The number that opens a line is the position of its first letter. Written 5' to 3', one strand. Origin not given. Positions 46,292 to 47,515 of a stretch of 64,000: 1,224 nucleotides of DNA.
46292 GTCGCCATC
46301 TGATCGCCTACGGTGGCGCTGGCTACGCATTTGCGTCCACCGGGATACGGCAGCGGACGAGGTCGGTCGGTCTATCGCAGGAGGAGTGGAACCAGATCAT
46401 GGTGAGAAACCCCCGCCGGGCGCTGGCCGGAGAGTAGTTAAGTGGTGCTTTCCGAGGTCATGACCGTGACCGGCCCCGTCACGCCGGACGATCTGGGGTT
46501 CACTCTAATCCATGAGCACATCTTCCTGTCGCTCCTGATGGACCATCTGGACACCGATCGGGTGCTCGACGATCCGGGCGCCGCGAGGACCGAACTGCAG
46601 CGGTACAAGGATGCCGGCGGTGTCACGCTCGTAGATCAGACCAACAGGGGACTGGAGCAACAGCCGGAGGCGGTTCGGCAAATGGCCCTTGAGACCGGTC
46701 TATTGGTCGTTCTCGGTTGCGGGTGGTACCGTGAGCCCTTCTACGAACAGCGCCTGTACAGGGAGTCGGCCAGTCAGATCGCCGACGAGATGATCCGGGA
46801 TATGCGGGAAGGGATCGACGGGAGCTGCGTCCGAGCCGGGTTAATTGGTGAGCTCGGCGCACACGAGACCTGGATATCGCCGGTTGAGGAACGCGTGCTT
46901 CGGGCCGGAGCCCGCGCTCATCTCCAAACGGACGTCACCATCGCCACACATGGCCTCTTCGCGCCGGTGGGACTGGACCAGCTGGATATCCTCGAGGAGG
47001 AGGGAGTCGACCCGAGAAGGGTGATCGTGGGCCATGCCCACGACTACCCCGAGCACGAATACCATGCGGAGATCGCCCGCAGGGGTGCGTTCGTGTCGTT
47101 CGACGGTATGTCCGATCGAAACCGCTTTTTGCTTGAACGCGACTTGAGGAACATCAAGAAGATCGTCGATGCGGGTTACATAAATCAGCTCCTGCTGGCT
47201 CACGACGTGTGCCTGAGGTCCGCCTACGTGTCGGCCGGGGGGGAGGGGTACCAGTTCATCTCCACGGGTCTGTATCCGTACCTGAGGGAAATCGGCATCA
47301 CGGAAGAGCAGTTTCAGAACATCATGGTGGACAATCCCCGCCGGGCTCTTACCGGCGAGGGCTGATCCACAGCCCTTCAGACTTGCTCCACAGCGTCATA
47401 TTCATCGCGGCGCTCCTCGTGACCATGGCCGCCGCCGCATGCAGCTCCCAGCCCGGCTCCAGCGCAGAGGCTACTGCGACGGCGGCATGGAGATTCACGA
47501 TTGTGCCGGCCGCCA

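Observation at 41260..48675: Php/PTER-centred gene cluster: Kbl - SDR - class-V aminotransferase - three tandem Php/PTER hydrolases - Kelch lipoprotein; five Php/PTER paralogs in 64 kb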

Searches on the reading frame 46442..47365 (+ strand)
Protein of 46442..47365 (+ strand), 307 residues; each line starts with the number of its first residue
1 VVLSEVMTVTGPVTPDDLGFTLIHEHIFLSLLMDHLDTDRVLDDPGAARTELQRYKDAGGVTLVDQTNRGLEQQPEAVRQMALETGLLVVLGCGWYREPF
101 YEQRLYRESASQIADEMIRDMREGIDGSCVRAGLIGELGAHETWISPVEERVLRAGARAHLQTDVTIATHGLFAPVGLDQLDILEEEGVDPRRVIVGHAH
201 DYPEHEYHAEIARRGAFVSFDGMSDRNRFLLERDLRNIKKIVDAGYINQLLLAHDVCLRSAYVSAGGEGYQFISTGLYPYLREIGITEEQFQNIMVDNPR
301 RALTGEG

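Call 5: search_protein_families(library=pfam, proteins=[window:46442-47365:+])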
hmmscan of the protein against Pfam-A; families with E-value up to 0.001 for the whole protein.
window:46442-47365:+ (307 aa): 1 family
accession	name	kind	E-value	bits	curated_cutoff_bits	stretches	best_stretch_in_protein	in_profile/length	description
PF02126.24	PTE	-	4.7e-62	210.6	22.4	1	14-303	2-297/298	Phosphotriesterase family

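Call 6: search_protein_families(library=ncbifam, proteins=[window:46442-47365:+])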
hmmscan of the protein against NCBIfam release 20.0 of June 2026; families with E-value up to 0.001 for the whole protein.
window:46442-47365:+ (307 aa): 3 families
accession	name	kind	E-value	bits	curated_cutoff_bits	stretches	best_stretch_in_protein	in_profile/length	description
NF007373.0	PRK09875.1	equivalog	1.1e-52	179.3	486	1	16-301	4-289/292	phosphotriesterase-related protein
NF041153.1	organophos_OPH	equivalog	1.4e-27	96.8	500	1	6-304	37-359/365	organophosphate hydrolase OPH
NF045706.1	PhFuoseLconase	equivalog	7.4e-25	87.7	630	1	6-304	5-325/332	phospho-furanose lactonase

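Call 8: search_solved_structures(query=window:46442-47365:+, show_alignments=3)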
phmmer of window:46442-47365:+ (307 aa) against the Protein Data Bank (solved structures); distinct sequences matched with E-value up to 0.001: 128 (the best 60 are shown).
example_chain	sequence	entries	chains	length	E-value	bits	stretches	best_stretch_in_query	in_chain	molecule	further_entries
3k2g_A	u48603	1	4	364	8.2e-47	163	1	41-303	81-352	Resiniferatoxin-binding, phosphotriesterase-related protein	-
4lef_C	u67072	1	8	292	3.5e-45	157.7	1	16-300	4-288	Phosphotriesterase homology protein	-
1bf6_A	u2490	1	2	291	4.2e-45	157.4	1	16-300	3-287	PHOSPHOTRIESTERASE HOMOLOGY PROTEIN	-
6gbk_A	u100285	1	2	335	1.1e-34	123.2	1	6-304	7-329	Parathion hydrolase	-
6gbl_A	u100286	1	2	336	1.5e-34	122.8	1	6-304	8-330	Parathion hydrolase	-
4rdy_A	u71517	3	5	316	1.9e-34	122.4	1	12-305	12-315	Parathion hydrolase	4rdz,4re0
4if2_A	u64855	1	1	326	6.8e-34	120.6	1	5-304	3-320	Phosphotriesterase homology protein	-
9efa_A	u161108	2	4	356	1.1e-33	120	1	49-304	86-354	Phosphotriesterase-related protein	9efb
3pnz_A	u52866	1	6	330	1.3e-33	119.7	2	105-304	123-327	Phosphotriesterase family protein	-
9ti1_A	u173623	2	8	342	1.6e-33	119.4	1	6-304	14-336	Parathion hydrolase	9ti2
6gbj_A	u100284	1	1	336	1.9e-33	119.2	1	6-304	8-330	Parathion hydrolase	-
4kez_A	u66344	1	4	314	3.5e-33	118.3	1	13-301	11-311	Aryldialkylphosphatase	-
2vc5_A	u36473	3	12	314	4.5e-33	117.9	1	13-301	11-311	ARYLDIALKYLPHOSPHATASE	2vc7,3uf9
4g2d_A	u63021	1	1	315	4.9e-33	117.8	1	11-301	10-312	Aryldialkylphosphatase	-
4ker_A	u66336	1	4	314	6.8e-33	117.3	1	13-301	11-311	Aryldialkylphosphatase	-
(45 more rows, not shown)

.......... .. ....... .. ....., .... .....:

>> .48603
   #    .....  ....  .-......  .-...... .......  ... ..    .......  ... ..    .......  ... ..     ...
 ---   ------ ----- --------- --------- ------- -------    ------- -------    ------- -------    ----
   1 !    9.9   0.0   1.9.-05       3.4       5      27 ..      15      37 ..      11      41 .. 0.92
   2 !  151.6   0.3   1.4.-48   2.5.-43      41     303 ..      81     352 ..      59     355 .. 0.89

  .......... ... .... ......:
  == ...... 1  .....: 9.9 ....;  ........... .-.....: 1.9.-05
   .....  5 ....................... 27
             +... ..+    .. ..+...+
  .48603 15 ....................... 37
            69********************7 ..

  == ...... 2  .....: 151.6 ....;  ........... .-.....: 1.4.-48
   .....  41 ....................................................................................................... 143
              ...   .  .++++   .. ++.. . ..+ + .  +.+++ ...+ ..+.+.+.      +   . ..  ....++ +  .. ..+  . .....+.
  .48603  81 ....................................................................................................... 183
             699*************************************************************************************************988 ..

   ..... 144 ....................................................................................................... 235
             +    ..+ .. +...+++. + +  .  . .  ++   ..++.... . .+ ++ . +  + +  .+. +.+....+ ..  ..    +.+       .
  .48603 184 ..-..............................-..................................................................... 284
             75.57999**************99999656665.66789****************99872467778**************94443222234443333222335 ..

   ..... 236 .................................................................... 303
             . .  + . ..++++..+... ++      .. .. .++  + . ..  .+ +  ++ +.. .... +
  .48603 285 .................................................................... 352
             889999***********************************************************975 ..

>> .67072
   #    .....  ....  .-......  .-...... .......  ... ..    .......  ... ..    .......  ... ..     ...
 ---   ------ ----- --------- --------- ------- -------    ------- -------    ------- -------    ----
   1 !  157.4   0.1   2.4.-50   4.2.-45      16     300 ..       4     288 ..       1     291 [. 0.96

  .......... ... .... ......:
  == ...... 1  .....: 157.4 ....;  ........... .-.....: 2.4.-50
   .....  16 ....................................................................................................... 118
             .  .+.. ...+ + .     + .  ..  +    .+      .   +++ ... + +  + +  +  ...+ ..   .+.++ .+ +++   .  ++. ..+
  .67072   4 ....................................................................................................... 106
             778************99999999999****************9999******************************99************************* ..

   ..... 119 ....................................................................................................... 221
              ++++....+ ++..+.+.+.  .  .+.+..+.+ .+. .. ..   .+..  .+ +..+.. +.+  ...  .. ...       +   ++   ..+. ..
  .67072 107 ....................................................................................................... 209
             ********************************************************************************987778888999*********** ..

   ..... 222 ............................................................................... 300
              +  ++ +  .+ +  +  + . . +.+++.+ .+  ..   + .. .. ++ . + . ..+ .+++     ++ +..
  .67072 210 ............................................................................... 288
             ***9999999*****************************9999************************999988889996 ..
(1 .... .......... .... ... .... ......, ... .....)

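Call 9: find_encoding_contigs(protein=window:46442-47365:+, flank=10000, max_places=6)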
Protein window:46442-47365:+ (307 aa): 1 contig read that carries it; 1 place shown.
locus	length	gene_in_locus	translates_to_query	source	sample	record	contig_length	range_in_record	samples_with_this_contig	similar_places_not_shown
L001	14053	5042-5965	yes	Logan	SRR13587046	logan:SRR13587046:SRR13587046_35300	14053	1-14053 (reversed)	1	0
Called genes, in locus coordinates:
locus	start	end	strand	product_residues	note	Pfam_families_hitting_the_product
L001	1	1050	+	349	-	?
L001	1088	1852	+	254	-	PF00106:adh_short, PF08659:KR, PF13561:adh_short_C2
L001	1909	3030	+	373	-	PF00266:Aminotran_5, PF01041:DegT_DnrJ_EryC1 (weak), PF01053:Cys_Met_Meta_PP (weak)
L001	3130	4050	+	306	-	PF02126:PTE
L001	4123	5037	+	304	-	PF02126:PTE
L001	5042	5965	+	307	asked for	PF02126:PTE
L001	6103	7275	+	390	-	PF24681:Kelch_KLHDC2_KLHL20_DRC7, PF24981:Beta-prop_ATRN-LZTR1 (weak), PF01344:Kelch_1 (weak), PF13964:Beta-prop_Calicin, PF13415:Beta-prop_FBX42, PF24681:Kelch_KLHDC2_KLHL20_DRC7, PF01344:Kelch_1, PF13418:Beta-prop_TYW4, +9 more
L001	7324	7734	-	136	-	PF14464:Prok-JAB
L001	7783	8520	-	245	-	PF13189:Cytidylate_kin2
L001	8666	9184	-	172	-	PF00156:Pribosyltran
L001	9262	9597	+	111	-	PF03992:ABM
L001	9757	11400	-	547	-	PF02776:TPP_enzyme_N, PF00205:TPP_enzyme_M, PF02775:TPP_enzyme_C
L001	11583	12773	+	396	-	-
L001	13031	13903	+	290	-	PF00941:FAD_binding_5, PF03450:CO_deh_flav_C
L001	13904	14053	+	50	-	?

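Call 13: find_homologous_proteins(query=window:46442-47365:+, max_evalue=1e-20)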
Query window:46442-47365:+ (307 aa): 3832 proteins with E <= 1e-20 among 7365 candidates; the best 120 are listed.
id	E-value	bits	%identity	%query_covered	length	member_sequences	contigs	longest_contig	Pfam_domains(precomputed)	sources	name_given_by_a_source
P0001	3.3e-203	691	100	100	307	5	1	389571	PF02126.26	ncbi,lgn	-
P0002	2.3e-186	636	94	98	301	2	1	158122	PF02126.26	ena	-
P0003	3.8e-183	626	91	100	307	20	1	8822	PF02126.26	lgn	-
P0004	6.9e-182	621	89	100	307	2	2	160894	PF02126.26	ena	-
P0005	6.4e-166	569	82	99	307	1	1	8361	PF02126.26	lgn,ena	-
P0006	6.9e-164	562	79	99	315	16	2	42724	PF02126.26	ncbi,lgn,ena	-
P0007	1.4e-162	558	79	99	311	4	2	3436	PF02126.26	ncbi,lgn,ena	-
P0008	2.2e-161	554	79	99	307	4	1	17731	PF02126.26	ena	-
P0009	3.9e-161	553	80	98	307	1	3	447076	PF02126.26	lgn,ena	-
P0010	7.3e-155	533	78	97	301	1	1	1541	PF02126.26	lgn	-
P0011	1.5e-150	519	77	96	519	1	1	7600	PF07250.18,PF02126.26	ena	-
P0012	2.0e-150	518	73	98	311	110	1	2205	PF02126.26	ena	-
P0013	3.5e-148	511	72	98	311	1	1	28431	PF02126.26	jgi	-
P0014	4.7e-147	507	72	97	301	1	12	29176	PF02126.26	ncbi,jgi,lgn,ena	-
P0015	5.4e-143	494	71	97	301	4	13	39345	PF02126.26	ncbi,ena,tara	tara:strand:+ start:5085 stop:5990 length:906 start_codon:yes stop_codon:yes gene_type:complete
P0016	4.9e-128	445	65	99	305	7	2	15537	PF02126.26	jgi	jgi:phosphotriesterase-related protein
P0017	1.5e-126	440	66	99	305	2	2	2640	PF02126.26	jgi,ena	jgi:phosphotriesterase-related protein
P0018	3.7e-122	425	62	99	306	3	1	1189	PF02126.26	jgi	jgi:phosphotriesterase-related protein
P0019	8.3e-120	418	61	99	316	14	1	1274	PF02126.26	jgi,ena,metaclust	metaclust:\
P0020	1.2e-118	414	61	99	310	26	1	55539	PF02126.26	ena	-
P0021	2.0e-118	413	61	99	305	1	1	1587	PF02126.26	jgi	jgi:predicted metal-dependent phosphotriesterase family hydrolase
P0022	1.4e-117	410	60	99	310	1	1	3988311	PF02126.26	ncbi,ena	-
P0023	2.6e-117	409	60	99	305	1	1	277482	PF02126.26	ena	-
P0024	2.8e-117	409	60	99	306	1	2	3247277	PF02126.26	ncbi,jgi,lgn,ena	jgi:phosphotriesterase-related protein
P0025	5.7e-117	408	59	99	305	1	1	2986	PF02126.26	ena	-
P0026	6.7e-117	408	60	99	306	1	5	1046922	PF02126.26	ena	-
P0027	6.9e-117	408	60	100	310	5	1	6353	PF02126.26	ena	-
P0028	2.7e-116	406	61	99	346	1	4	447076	PF02126.26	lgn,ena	-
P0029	4.5e-116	405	60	99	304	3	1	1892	PF02126.26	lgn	-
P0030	6.4e-116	405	61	99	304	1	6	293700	PF02126.26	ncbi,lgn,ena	-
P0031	7.8e-116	405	60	99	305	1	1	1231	PF02126.26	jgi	jgi:predicted metal-dependent phosphotriesterase family hydrolase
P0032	8.4e-116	404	61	99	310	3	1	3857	PF02126.26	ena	-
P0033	8.7e-116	404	59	99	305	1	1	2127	PF02126.26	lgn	-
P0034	1.5e-115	404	60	99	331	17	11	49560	PF02126.26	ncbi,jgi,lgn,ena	-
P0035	1.8e-115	403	60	99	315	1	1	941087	PF02126.26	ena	-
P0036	2.8e-115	403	61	99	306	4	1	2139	PF02126.26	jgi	jgi:phosphotriesterase-related protein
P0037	3.1e-115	403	59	99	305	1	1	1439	PF02126.26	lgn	-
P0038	3.3e-115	402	61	99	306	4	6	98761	PF02126.26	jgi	-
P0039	3.7e-115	402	60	99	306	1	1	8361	PF02126.26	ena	-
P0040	4.3e-115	402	61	99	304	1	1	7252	PF02126.26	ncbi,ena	-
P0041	4.4e-115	402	59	99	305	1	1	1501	PF02126.26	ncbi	-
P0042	8.2e-115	401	59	99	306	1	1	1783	PF02126.26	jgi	jgi:phosphotriesterase-related protein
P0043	2.8e-114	399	59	99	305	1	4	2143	PF02126.26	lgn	-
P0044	3.5e-114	399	58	99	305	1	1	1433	PF02126.26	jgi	jgi:predicted metal-dependent phosphotriesterase family hydrolase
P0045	5.3e-114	399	60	99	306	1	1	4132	PF02126.26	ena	-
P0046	1.1e-113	397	60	97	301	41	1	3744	PF02126.26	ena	-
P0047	1.1e-113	397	60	99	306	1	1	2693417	PF02126.26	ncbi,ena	-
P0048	1.1e-113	397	59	99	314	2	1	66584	PF02126.26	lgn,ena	-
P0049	1.4e-113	397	59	98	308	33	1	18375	PF01026.28,PF02126.26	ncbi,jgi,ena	-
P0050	2.7e-113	396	58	99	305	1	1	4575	PF02126.26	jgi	jgi:phosphotriesterase-related protein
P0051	3.7e-113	396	59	99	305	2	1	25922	PF02126.26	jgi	jgi:phosphotriesterase-related protein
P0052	7.9e-113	395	58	99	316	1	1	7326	PF02126.26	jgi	jgi:predicted metal-dependent phosphotriesterase family hydrolase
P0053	1.1e-112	394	60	98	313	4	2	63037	PF02126.26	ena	-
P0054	1.1e-112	394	59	99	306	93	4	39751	PF04909.21,PF02126.26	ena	-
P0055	1.7e-112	394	59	99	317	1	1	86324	PF02126.26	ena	-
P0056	2.1e-112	393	58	99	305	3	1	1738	PF02126.26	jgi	-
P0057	2.4e-112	393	59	99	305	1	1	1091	PF02126.26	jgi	jgi:predicted metal-dependent phosphotriesterase family hydrolase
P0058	2.4e-112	393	57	99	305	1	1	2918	PF02126.26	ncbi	-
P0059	2.6e-112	393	59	98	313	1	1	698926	PF02126.26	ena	-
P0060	3.7e-112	392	59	99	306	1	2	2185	PF02126.26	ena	-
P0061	6.8e-112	392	58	98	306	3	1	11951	PF02126.26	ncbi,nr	ncbi:MAG: hypothetical protein M3069_22665 [Chloroflexota bacterium]|nr:hypothetical protein [Chloro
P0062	8.2e-112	391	58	99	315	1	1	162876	PF02126.26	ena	-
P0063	9.6e-112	391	59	99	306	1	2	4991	PF02126.26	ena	-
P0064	9.8e-112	391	58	99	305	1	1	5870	PF02126.26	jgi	-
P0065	9.8e-112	391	59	99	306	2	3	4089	PF02126.26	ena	-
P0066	1.2e-111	391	60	99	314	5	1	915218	PF02126.26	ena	-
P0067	1.3e-111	391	59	99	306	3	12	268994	PF02126.26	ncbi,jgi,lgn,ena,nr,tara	ncbi:MAG: hypothetical protein CL904_04900 [Dehalococcoidia bacterium]|nr:hypothetical protein [Deha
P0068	1.6e-111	390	58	99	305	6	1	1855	PF02126.26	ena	-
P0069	1.8e-111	390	59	99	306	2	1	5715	PF02126.26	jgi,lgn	jgi:phosphotriesterase-related protein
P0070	1.8e-111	390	59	99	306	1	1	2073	PF02126.26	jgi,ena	-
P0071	2.0e-111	390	58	99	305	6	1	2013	PF02126.26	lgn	-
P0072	3.6e-111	389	58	99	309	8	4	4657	PF02126.26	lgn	-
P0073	6.6e-111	388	59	99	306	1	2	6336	PF02126.26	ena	-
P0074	6.7e-111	388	59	99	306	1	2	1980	PF04909.21,PF02126.26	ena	-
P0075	7.4e-111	388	57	98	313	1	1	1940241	PF02126.26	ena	-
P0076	7.7e-111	388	59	99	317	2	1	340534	PF02126.26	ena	-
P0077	7.9e-111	388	57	99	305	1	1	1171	PF02126.26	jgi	jgi:predicted metal-dependent phosphotriesterase family hydrolase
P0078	9.2e-111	388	59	99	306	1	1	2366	PF04909.21,PF02126.26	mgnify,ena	mgnify:CR=1 FL=1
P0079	1.5e-110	387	59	99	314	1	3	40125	PF02126.26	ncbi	-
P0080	1.8e-110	387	60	99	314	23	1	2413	PF02126.26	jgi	-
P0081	2.0e-110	387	59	99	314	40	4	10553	PF02126.26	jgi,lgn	jgi:phosphotriesterase-related protein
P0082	2.0e-110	387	59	98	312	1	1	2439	PF01026.28,PF02126.26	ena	-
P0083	2.5e-110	386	59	99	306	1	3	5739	PF02126.26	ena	-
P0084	2.8e-110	386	60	94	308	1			PF02126.26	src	-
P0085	3.4e-110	386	59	98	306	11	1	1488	PF02126.26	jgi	jgi:predicted metal-dependent phosphotriesterase family hydrolase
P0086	5.2e-110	385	60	99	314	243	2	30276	PF02126.26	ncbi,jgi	ncbi:MAG TPA: hypothetical protein VIE44_11545 [Methylomirabilota bacterium]|jgi:phosphotriesterase-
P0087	5.5e-110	385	57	98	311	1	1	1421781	PF02126.26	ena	-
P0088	5.5e-110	385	59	99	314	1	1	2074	PF02126.26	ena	-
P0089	5.9e-110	385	58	99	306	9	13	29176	PF02126.26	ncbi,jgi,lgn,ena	-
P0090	8.6e-110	385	59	99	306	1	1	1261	PF02126.26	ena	-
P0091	1.4e-109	384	57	99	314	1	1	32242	PF02126.26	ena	-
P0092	2.2e-109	383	59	99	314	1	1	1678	PF02126.26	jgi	-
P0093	2.5e-109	383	59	99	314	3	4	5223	PF02126.26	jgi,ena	-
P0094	3.7e-109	383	57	99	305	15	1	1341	PF02126.26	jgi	jgi:predicted metal-dependent phosphotriesterase family hydrolase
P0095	3.7e-109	383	58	99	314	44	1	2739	PF02126.26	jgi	jgi:phosphotriesterase-related protein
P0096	9.2e-109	381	56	99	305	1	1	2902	PF02126.26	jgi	jgi:phosphotriesterase-related protein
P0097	1.3e-108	381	60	98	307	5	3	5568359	PF02126.26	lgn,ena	-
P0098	1.7e-108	380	58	99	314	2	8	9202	PF02126.26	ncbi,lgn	-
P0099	1.7e-108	380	57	100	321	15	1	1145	PF02126.26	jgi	jgi:phosphotriesterase-related protein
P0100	2.3e-108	380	56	99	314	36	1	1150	PF02126.26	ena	-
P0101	2.4e-108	380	57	99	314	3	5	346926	PF02126.26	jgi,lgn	jgi:phosphotriesterase-related protein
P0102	2.4e-108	380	58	99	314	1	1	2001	PF02126.26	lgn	-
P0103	2.6e-108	380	57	99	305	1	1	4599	PF02126.26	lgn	-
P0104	2.6e-108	380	55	99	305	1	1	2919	PF02126.26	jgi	jgi:phosphotriesterase-related protein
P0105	3.1e-108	380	58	99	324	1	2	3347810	PF02126.26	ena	-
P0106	3.5e-108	379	56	99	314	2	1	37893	PF02126.26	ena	-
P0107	3.5e-108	379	57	99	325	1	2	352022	PF02126.26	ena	-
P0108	3.6e-108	379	57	99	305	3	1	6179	PF02126.26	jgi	jgi:phosphotriesterase-related protein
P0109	3.9e-108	379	56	99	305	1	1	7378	PF02126.26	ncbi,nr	ncbi:MAG: phosphotriesterase-related protein [Gemmataceae bacterium]|nr:phosphotriesterase-related p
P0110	1.0e-107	378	57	99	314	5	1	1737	PF02126.26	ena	-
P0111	1.0e-107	378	57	98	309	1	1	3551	PF02126.26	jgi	jgi:phosphotriesterase-related protein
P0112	1.2e-107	378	57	99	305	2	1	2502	PF02126.26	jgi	jgi:predicted metal-dependent phosphotriesterase family hydrolase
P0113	1.4e-107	377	56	99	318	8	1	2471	PF02126.26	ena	-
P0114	1.6e-107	377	58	99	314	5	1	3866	PF02126.26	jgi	-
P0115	2.5e-107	377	56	98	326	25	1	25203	PF02126.26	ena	-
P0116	2.5e-107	377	56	99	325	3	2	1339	PF02126.26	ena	-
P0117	2.9e-107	376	58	99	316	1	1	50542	PF02126.26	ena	-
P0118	3.4e-107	376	56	98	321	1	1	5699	PF02126.26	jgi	jgi:phosphotriesterase-related protein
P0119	3.7e-107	376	58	99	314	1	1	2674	PF02126.26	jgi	jgi:phosphotriesterase-related protein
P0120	4.8e-107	376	55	99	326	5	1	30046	PF02126.26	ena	-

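Call 14: find_encoding_contigs(protein=P0009, flank=8000, max_places=2)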
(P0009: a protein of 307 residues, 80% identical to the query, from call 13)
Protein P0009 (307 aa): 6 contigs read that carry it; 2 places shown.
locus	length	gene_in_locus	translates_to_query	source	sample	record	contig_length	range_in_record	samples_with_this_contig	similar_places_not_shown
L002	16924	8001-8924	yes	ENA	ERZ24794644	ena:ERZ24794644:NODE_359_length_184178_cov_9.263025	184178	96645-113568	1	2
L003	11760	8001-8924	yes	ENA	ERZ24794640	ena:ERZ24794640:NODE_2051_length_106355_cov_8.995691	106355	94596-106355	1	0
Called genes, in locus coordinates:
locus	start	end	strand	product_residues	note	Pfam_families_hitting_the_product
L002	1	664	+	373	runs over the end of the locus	PF00266:Aminotran_5, PF01041:DegT_DnrJ_EryC1 (weak), PF01053:Cys_Met_Meta_PP (weak)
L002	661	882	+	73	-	-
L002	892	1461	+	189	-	PF00211:Guanylate_cyc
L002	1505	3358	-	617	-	PF13185:GAF_2, PF00989:PAS, PF08448:PAS_4 (weak), PF13188:PAS_8 (weak), PF13426:PAS_9, PF00512:HisKA, PF02518:HATPase_c, PF00072:Response_reg, +2 more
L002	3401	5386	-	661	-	PF00989:PAS, PF13188:PAS_8, PF08447:PAS_3, PF08448:PAS_4, PF13426:PAS_9, PF00989:PAS, PF13426:PAS_9, PF01590:GAF, +6 more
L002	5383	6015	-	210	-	PF00392:GntR, PF00072:Response_reg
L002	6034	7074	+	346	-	PF02126:PTE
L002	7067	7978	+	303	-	PF02126:PTE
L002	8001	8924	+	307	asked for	PF02126:PTE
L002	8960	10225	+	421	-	PF24681:Kelch_KLHDC2_KLHL20_DRC7, PF24981:Beta-prop_ATRN-LZTR1 (weak), PF01344:Kelch_1 (weak), PF13964:Beta-prop_Calicin, PF25210:Kelch_FKB95 (weak), PF13415:Beta-prop_FBX42, PF01344:Kelch_1, PF24681:Kelch_KLHDC2_KLHL20_DRC7, +8 more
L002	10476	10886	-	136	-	PF14464:Prok-JAB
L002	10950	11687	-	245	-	PF13189:Cytidylate_kin2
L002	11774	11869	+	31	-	-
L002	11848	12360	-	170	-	PF00156:Pribosyltran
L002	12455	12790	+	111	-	PF03992:ABM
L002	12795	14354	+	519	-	PF13026:DUF3887, PF12146:Hydrolase_4, PF00326:Peptidase_S9 (weak)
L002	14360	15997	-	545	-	PF02776:TPP_enzyme_N, PF00205:TPP_enzyme_M, PF02775:TPP_enzyme_C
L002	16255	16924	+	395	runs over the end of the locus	-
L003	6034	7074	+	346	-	PF02126:PTE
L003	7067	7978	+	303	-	PF02126:PTE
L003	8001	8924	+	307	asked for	PF02126:PTE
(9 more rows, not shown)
